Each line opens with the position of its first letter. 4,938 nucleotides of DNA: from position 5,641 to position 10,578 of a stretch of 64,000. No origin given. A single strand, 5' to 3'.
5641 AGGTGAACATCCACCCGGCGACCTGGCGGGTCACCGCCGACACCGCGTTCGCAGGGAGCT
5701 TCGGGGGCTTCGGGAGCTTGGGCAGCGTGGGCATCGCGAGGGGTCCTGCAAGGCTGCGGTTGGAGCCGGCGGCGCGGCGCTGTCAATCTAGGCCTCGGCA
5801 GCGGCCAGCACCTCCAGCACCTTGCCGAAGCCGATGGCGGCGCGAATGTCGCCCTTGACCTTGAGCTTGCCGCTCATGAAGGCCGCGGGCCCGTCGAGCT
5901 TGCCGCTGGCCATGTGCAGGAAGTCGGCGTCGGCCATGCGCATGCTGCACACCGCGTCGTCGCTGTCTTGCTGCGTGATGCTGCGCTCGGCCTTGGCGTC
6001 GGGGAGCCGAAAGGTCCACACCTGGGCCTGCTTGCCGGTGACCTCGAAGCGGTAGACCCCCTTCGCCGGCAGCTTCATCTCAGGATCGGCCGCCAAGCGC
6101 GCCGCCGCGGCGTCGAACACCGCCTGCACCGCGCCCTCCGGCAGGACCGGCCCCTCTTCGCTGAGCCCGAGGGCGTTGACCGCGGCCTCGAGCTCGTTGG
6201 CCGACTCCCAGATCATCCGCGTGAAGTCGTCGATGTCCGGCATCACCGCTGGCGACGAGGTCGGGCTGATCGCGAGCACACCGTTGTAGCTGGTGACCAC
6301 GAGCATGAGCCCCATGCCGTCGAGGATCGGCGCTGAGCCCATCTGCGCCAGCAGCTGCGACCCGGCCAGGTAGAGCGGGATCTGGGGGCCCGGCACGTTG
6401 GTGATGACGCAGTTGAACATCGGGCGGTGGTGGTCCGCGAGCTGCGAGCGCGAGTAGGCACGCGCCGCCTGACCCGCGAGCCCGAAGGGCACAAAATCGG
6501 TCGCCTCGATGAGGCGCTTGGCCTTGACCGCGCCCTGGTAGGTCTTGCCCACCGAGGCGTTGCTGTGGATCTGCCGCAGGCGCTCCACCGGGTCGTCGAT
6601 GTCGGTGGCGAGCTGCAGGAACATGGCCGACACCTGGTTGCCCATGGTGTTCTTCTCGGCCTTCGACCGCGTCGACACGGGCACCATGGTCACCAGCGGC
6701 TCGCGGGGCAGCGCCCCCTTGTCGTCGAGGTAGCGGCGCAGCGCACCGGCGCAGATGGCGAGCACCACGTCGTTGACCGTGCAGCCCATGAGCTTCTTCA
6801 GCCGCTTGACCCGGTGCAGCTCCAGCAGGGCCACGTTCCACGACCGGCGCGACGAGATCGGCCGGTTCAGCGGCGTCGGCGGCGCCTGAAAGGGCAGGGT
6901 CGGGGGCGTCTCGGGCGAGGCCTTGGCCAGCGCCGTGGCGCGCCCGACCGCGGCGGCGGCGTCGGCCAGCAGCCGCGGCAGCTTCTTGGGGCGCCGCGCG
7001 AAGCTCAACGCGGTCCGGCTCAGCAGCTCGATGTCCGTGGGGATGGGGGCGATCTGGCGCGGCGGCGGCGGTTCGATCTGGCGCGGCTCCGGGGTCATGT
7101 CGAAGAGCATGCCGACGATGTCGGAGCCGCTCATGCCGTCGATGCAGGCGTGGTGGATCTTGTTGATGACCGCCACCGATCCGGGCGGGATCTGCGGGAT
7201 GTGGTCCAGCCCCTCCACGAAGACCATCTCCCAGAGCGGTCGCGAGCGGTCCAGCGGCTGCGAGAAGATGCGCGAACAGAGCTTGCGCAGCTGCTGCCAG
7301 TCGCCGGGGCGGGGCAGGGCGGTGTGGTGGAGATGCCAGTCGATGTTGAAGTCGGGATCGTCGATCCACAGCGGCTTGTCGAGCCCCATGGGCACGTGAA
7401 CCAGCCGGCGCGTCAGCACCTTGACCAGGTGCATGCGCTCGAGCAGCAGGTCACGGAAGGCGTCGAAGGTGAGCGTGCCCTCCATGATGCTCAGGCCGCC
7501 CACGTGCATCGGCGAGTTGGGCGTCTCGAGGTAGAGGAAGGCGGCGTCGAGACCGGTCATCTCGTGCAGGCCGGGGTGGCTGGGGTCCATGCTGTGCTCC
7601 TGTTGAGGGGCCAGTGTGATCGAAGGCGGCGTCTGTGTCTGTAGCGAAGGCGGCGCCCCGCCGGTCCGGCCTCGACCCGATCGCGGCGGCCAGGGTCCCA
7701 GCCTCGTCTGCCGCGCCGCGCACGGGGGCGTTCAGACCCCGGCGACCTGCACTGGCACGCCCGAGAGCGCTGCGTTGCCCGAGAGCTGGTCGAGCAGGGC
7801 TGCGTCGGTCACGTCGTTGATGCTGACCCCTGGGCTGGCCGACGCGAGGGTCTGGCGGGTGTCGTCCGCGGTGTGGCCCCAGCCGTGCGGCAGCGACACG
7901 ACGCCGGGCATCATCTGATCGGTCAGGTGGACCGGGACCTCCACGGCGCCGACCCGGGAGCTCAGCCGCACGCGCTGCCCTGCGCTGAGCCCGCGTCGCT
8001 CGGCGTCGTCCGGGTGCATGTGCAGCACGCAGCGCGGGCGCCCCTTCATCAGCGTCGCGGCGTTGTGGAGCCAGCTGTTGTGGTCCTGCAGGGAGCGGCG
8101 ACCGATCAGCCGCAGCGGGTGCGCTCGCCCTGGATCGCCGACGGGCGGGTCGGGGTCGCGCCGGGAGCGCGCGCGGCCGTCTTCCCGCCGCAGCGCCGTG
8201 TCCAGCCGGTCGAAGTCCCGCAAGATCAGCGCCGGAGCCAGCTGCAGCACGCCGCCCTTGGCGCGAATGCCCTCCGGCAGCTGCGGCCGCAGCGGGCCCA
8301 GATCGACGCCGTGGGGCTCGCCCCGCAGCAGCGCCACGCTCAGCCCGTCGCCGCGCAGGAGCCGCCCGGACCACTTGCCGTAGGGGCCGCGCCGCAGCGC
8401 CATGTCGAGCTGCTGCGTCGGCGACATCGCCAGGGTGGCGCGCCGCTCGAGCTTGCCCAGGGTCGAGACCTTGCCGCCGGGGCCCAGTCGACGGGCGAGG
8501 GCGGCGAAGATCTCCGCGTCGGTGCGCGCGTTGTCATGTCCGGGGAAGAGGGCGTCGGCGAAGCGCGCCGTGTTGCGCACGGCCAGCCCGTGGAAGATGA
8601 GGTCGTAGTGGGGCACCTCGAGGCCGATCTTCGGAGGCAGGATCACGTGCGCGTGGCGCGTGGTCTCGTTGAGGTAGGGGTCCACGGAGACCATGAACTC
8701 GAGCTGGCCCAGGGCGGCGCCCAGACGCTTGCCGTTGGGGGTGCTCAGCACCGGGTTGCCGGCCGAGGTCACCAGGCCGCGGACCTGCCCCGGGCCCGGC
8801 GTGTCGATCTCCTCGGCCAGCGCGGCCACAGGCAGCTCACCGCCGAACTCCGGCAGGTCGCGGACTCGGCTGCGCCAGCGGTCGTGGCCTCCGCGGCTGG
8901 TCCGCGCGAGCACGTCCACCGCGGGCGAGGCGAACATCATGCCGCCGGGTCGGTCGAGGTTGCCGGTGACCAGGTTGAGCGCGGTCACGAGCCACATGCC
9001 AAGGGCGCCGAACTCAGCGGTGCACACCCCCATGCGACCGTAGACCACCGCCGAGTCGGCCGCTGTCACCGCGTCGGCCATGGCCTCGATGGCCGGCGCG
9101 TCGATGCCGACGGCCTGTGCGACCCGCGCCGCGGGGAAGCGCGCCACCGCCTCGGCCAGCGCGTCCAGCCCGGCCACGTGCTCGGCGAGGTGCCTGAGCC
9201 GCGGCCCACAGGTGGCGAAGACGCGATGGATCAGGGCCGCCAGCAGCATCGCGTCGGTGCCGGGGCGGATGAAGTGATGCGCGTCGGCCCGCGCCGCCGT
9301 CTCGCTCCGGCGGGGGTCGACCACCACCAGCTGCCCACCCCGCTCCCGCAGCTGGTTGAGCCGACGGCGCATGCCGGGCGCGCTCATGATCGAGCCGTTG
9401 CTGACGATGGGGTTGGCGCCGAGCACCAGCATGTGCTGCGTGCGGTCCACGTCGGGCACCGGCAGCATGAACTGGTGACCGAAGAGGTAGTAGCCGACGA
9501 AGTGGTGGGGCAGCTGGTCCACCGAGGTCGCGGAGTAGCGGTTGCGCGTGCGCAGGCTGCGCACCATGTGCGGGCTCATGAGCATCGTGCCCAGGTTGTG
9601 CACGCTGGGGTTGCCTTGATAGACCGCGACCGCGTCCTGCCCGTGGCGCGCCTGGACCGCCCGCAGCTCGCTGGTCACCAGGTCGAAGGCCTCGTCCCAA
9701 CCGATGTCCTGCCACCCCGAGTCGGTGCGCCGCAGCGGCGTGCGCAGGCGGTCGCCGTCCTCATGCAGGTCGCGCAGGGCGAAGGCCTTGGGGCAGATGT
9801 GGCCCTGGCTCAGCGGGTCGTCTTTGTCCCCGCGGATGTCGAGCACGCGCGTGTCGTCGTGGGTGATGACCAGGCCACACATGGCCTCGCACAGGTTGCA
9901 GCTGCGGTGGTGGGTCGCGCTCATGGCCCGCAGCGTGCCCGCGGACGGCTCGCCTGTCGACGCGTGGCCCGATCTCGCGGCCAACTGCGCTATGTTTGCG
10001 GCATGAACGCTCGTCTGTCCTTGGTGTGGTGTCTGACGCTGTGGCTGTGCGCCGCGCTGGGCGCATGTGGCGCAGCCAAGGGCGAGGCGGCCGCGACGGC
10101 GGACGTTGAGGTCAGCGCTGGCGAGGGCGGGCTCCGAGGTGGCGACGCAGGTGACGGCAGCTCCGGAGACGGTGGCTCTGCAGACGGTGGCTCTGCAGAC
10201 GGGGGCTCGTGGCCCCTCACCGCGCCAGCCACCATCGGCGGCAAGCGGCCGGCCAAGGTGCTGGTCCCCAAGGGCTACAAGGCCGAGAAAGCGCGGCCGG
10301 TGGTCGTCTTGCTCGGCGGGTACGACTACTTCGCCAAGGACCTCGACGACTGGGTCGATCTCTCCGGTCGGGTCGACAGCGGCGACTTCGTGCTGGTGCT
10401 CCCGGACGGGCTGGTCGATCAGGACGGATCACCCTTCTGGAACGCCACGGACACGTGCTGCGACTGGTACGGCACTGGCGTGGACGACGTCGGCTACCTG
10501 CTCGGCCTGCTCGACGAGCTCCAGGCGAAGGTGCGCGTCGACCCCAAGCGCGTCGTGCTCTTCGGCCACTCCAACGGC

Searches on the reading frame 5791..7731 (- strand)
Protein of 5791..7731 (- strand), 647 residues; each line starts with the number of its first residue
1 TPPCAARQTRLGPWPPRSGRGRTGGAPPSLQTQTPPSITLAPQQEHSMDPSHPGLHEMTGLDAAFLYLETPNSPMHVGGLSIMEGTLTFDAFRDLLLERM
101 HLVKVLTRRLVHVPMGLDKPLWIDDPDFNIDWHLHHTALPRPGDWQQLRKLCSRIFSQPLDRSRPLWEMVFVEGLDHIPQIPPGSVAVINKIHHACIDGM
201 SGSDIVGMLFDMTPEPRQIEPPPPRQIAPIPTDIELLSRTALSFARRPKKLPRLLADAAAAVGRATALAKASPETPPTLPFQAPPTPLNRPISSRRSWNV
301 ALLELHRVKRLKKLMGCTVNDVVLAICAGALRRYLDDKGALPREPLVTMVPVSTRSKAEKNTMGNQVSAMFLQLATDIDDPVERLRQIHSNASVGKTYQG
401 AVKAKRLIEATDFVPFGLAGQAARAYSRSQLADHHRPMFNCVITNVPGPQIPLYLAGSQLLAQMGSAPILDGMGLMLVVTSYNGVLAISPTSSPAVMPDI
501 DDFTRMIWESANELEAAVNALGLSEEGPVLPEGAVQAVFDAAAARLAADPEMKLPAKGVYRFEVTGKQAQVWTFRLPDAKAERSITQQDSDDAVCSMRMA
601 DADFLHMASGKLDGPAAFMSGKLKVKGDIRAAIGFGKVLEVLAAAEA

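Call 19: search_protein_families(library=pfam, proteins=[window:5791-7731:-], max_evalue=0.001)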
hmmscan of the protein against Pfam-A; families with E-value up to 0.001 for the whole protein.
window:5791-7731:- (647 aa): 3 families
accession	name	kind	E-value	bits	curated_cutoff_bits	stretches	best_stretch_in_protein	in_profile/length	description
PF03007.21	WS_DGAT_cat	-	1.6e-64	218.7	23.6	1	58-323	1-263/263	Wax ester synthase/diacylglycerol acyltransferase catalytic domain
PF06974.18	WS_DGAT_C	-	2.3e-27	96.3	20.7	1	363-514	1-144/145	WS/DGAT C-terminal domain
PF02036.22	SCP2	-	1.8e-16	60.8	21.3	1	553-639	16-100/101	SCP-2 sterol transfer family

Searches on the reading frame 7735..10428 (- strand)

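Call 19: search_protein_families(library=pfam, proteins=[window:7735-10428:-], max_evalue=0.001)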
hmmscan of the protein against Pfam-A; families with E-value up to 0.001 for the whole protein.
window:7735-10428:- (898 aa): 3 families
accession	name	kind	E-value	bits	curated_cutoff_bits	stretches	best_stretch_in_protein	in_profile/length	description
PF01568.27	Molydop_binding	-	2.7e-26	92.2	26.8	1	772-890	1-108/110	Molydopterin dinucleotide binding domain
PF00384.28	Molybdopterin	-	4.3e-26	92.2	24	1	227-646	1-352/353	Molybdopterin oxidoreductase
PF04879.21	Molybdop_Fe4S4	-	1.5e-08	34.9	22.7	1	176-217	7-48/55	Molybdopterin oxidoreductase Fe4S4 domain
